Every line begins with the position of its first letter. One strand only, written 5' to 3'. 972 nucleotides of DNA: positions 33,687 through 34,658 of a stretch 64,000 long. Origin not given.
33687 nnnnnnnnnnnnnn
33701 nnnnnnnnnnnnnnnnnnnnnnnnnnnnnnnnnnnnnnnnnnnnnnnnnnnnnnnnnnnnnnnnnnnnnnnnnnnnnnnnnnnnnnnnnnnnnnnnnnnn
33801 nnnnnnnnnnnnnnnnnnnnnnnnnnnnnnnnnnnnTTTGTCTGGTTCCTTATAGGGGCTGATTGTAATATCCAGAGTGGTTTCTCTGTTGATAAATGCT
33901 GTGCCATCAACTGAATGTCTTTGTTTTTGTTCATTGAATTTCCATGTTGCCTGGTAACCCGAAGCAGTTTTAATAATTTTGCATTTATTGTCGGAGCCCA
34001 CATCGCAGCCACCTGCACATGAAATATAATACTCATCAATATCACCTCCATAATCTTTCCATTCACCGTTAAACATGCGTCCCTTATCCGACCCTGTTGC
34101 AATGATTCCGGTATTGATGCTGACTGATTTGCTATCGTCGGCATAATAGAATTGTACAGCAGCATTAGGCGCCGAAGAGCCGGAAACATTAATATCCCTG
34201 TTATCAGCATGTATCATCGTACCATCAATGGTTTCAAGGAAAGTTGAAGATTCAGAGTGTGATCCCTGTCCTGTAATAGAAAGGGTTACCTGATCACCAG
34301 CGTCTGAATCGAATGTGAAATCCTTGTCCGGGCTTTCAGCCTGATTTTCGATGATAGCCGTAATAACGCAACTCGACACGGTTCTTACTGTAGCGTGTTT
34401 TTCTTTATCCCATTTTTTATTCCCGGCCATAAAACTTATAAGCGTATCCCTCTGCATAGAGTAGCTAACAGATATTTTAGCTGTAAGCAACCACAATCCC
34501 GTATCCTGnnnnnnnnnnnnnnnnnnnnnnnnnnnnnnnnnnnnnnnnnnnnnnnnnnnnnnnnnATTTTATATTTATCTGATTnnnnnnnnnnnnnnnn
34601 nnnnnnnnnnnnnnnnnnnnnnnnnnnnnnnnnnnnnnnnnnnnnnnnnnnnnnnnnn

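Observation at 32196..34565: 789-aa secreted protein combining Ig-like domains, a Gly/Ala-rich glycine-zipper-like hydrophobic segment and a TonB-like proline-rich spacer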

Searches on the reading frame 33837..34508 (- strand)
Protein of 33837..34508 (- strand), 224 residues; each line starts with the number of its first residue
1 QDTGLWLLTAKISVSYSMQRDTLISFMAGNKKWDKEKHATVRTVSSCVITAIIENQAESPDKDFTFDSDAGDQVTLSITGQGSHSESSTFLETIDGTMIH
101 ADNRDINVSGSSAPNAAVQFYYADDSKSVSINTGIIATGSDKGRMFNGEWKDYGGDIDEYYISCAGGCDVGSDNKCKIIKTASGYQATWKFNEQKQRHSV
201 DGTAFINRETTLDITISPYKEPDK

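Call 59: predict_structure(alignment_id=A3)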
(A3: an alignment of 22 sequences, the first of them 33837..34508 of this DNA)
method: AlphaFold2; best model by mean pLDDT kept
length: 224 residues; sequences in the alignment: 22
mean_pLDDT: 94.2   pTM: 0.84
mean pLDDT of the five models: 94.2, 93.5, 92.5, 89.2, 87.0
residues with pLDDT >= 90: 199; 70-90: 21; 50-70: 3; < 50: 1
segments of 3 or more residues with pLDDT < 50: none
pLDDT, mean of each block of 10 residues (from residue 1): 82 98 95 97 98 93 92 89 98 97 98 95 95 98 96 95 96 91 95 94 95 95 71
secondary structure, 60 per line:
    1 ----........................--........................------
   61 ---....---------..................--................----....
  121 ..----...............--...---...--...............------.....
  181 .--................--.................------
elements in order: E5-28 E31-54 E64-67 E77-94 E97-112 E117-122 E127-141 E144-146 E150-152 E155-169 E176-181 E184-199 E202-218
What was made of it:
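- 33855..34496 (-): N-terminal domain (res 24-237): eight 16-27-residue antiparallel strands. Swappable: at least 4 unrelated types exist in the family. AF2 pLDDT 94, pTM 0.84 (call 59).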

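Call 61: fold_search(model_id=the predicted structure, library=pdb)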
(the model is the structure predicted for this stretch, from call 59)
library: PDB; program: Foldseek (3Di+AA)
matches with E <= 10: 908; with E <= 0.001: 5
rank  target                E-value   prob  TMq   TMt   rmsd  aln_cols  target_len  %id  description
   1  7xw0_A                4.3e-05  1.00  0.33  0.29  20.0       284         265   10  Crystal structure of pOmpT (released 2023-05-31)
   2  7xw0_B                1.2e-04  1.00  0.35  0.31  19.8       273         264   12  Crystal structure of pOmpT (released 2023-05-31)
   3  2vdf                  2.1e-04  0.91  0.20  0.20  25.0       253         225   11  Structure of the OpcA adhesion from Neisseria meningitidis determined by crystallization from the cubic mesophase (released 2007-10-23)
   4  2x56                  3.4e-04  0.98  0.25  0.22  19.9       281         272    8  Yersinia Pestis Plasminogen Activator Pla (Native) (released 2010-07-28)
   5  2x55                  7.6e-04  0.89  0.23  0.20  20.5       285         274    9  Yersinia Pestis Plasminogen Activator Pla (Native) (released 2010-07-28)
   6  7ofh_A                1.1e-03  0.60  0.18  0.17  25.7       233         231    9  CryoEM structure of the outer membrane secretin pore pIV from the f1 filamentous bacteriophage. (released 2021-11-03)
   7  9nh1_A                1.3e-03  0.99  0.35  0.32  13.6       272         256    7  In situ cryo-EM structure of porin I of the Legionella Dot/Icm T4SS machine (released 2025-09-17)
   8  9a34_MODEL_1_A        1.3e-03  0.96  0.30  0.23  20.6       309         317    9  Model of E. coli OmpT by in-cell photo-crosslinking MS and deep learning (released 2023-02-24)
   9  6z37                  1.4e-03  0.41  0.17  0.10  26.6       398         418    6  TodX monoaromatic hydrocarbon channel deltaS2 mutant (released 2020-11-04)
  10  2r88_A                1.9e-03  0.30  0.17  0.11  28.6       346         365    5  Crystal structure of the long-chain fatty acid transporter FadL mutant delta S3 kink (released 2008-09-23)
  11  9nh1_B                2.0e-03  0.98  0.33  0.30  12.8       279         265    5  In situ cryo-EM structure of porin I of the Legionella Dot/Icm T4SS machine (released 2025-09-17)
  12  4dcb_A                2.1e-03  0.85  0.26  0.23  19.6       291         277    8  Y. pestis Plasminogen Activator Pla in Complex with Human Plasminogen Activation Loop Peptide ALP11 (released 2012-06-06)
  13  7ah9_5P               2.1e-03  0.38  0.18  0.10  33.1       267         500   10  Substrate-engaged type 3 secretion system needle complex from Salmonella enterica typhimurium - SpaR state 1 (released 2021-03-17)
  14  4mee                  2.1e-03  0.16  0.15  0.13  28.6       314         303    8  Crystal structure of the transport unit of the autotransporter AIDA-I from Escherichia coli (released 2014-06-04)
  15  2x4m_A                2.8e-03  0.82  0.26  0.21  20.2       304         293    8  Yersinia Pestis Plasminogen Activator Pla (released 2010-07-28)
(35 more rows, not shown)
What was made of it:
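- On Integral outer-membrane beta-barrel (OmpA/OmpX/omptin type), for the N-terminal domain: The top Foldseek hits are outer-membrane proteins (prob up to 1.0), but TM-scores are 0.14-0.35 and rmsd 13-29 A (call 61).
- Closest known: OmpA. Same: Its structural neighbours are outer-membrane barrels (call 61).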

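Call 65: fold_search(model_id=the predicted structure, library=viral)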
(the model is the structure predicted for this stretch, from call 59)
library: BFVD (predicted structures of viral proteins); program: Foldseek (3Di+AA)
matches with E <= 10: 677; with E <= 0.001: 1
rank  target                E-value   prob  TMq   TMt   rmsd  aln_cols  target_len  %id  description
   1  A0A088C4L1            4.1e-04  0.51  0.14  0.16  36.9       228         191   11  (no name in the UniProt tables at hand)
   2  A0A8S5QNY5            4.0e-03  0.63  0.20  0.13  22.5       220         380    8  Uncharacterized protein [Podoviridae sp. ctPbe19]
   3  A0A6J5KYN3            5.4e-03  0.66  0.25  0.23  14.8       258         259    5  Major outer membrane, Legionella pneumophila [uncultured Caudovirales phage]
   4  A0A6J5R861            8.9e-03  0.57  0.23  0.12  22.7       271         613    9  Autotransporter beta-domain containing protein [uncultured Caudovirales phage]
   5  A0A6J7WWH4            8.9e-03  0.08  0.08  0.09  23.5       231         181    7  Uncharacterized protein [uncultured Caudovirales phage]
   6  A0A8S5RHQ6            9.4e-03  0.10  0.09  0.07  21.4       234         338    5  OmpA-like domain-containing protein [virus sp. ctML55]
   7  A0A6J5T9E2            9.9e-03  0.20  0.16  0.15  24.7       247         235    8  Outer membrane protein beta-barrel [uncultured Caudovirales phage]
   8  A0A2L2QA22            1.7e-02  0.23  0.14  0.07  35.0       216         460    4  Histidine-rich glycoprotein-like [Human betaherpesvirus 6A]
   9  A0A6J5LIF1            2.1e-02  0.07  0.08  0.07  23.8       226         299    7  Uncharacterized protein [uncultured Caudovirales phage]
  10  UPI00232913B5         2.4e-02  0.13  0.10  0.05  21.3       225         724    8  (no name look-up for this kind of identifier)
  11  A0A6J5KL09            2.5e-02  0.12  0.13  0.06  23.2       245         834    6  Parallel beta-helix repeat [uncultured Caudovirales phage]
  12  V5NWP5                3.4e-02  0.11  0.10  0.11  19.8       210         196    8  F-UL4 protein [Chelonid alphaherpesvirus 5]
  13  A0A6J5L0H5            3.6e-02  0.10  0.10  0.09  19.7       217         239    7  Uncharacterized protein [uncultured Caudovirales phage]
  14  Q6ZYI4                3.8e-02  0.15  0.15  0.13  22.3       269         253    8  Virus coat protein VP3 [Pyrobaculum spherical virus (isolate United States/Yellowstone)]
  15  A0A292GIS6            4.9e-02  0.28  0.19  0.18  20.9       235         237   10  (no name in the UniProt tables at hand)
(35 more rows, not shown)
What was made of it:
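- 33855..34496 (-): Foldseek neighbours are outer-membrane barrels, TM-score 0.2-0.35 (calls 61, 65).
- The viral library gave similar hits (calls 61, 65).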
